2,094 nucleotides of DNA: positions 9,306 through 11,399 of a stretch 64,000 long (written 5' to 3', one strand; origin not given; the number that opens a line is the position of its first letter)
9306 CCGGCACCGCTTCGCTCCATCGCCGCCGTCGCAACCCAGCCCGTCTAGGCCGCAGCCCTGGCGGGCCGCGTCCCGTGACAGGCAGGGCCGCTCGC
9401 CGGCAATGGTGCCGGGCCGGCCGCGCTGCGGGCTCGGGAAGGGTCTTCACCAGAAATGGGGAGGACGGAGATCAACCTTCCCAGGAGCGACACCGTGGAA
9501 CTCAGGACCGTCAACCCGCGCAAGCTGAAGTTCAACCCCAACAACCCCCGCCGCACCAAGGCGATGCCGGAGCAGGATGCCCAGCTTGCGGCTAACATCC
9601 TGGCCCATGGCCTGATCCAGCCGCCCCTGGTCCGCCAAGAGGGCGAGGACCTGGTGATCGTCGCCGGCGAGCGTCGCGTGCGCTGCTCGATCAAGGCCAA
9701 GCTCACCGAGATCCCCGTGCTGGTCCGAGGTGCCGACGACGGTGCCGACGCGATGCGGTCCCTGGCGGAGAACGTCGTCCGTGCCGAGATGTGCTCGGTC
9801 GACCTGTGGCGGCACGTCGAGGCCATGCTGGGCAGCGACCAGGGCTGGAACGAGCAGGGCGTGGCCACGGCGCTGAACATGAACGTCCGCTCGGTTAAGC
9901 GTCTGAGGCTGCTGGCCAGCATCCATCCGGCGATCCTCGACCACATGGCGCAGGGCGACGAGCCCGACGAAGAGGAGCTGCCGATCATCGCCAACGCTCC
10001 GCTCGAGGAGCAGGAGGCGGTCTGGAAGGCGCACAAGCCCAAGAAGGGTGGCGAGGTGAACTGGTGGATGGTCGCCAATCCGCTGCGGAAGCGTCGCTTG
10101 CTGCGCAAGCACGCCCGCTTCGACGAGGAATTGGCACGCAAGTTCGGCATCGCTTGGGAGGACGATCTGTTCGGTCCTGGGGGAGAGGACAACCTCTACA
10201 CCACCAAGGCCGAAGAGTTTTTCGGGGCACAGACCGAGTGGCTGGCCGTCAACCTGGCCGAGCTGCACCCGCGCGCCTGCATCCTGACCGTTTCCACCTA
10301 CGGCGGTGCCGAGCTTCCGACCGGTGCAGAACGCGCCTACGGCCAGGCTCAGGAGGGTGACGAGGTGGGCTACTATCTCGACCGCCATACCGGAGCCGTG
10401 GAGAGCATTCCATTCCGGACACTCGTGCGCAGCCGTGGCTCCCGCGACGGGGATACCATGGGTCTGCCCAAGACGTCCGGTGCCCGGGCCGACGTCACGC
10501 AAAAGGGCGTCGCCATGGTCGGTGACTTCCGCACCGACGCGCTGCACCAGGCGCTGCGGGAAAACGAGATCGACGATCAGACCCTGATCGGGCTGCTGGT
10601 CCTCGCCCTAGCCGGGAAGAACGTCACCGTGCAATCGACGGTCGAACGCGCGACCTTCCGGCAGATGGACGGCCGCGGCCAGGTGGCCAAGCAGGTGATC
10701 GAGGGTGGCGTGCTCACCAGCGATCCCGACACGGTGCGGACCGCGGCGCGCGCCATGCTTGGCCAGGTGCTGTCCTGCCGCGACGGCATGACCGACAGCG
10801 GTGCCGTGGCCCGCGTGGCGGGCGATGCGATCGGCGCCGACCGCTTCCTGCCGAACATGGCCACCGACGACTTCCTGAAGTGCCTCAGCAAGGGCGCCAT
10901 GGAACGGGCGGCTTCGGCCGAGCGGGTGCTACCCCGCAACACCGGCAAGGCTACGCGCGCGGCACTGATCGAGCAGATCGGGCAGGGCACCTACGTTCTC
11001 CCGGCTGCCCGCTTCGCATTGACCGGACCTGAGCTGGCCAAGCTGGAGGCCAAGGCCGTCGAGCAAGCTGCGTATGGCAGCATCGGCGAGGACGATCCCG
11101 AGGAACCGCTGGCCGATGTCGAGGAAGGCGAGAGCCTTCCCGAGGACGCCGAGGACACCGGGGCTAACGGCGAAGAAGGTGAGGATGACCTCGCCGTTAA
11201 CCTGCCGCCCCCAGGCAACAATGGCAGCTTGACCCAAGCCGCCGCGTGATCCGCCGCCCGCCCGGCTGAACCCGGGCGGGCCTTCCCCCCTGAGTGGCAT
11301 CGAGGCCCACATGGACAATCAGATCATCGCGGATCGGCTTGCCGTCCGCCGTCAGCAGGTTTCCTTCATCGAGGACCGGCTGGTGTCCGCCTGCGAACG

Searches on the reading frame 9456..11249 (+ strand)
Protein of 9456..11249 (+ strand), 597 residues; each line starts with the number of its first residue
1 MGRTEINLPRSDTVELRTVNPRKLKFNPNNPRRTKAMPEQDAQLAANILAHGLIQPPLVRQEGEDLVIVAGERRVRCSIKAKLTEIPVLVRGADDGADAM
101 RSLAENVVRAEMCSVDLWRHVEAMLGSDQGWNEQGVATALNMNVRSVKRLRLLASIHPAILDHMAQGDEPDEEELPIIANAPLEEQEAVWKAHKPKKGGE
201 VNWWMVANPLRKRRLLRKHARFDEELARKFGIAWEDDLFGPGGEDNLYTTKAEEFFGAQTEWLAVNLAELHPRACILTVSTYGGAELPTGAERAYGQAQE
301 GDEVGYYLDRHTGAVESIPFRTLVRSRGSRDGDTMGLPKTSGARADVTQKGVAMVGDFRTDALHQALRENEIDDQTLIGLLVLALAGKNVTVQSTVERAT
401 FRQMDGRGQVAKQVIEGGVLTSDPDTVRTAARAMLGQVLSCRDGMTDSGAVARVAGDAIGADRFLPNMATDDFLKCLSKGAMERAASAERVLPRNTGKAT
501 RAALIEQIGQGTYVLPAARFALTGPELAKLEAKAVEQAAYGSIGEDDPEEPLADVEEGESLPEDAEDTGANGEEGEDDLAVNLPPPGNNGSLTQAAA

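Call 92: search_protein_families(library=pfam, proteins=[window:9456-11249:+], max_evalue=0.0001)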
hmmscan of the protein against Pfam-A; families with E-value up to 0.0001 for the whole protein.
window:9456-11249:+ (597 aa): 1 family
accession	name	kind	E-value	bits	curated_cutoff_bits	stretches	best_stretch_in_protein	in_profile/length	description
PF02195.25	ParB_N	-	1.8e-15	57.1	26.3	1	15-107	2-94/95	ParB N-terminal domain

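Call 93: search_protein_families(library=padloc, proteins=[window:9456-11249:+], max_evalue=0.00001)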
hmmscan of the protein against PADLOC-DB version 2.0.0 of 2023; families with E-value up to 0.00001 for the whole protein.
window:9456-11249:+ (597 aa): 0 families
